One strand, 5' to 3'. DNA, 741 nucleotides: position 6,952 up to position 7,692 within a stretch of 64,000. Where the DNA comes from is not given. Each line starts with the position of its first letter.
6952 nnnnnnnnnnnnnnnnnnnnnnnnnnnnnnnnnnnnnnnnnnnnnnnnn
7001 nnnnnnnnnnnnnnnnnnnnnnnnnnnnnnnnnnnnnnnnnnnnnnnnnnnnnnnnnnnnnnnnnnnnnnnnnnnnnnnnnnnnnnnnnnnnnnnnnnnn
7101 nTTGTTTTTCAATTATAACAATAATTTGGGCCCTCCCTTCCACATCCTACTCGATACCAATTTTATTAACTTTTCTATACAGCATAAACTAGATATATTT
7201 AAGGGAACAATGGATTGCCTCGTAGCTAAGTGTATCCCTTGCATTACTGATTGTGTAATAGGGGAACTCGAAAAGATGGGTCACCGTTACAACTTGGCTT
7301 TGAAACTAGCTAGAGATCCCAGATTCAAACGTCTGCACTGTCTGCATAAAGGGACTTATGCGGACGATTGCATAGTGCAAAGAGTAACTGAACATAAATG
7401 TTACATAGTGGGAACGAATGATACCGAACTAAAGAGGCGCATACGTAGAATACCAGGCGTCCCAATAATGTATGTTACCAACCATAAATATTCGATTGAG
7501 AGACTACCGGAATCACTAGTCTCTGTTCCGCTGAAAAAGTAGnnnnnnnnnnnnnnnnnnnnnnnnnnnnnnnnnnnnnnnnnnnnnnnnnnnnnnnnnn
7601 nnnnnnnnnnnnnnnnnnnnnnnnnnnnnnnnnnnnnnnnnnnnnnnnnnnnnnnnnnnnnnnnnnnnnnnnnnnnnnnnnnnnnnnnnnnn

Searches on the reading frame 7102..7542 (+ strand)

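Call 37: search_protein_families(library=pfam, proteins=[window:7102-7542:+], max_evalue=0.001)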
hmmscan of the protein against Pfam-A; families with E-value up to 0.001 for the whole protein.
window:7102-7542:+ (146 aa): 2 families
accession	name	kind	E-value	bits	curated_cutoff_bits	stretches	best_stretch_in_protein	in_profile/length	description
PF04900.18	Fcf1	-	3.8e-33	114.2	21.4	1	38-134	1-99/99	Fcf1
PF18477.7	PIN_9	-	1.4e-08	35.4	26.3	1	15-124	1-112/116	PIN like domain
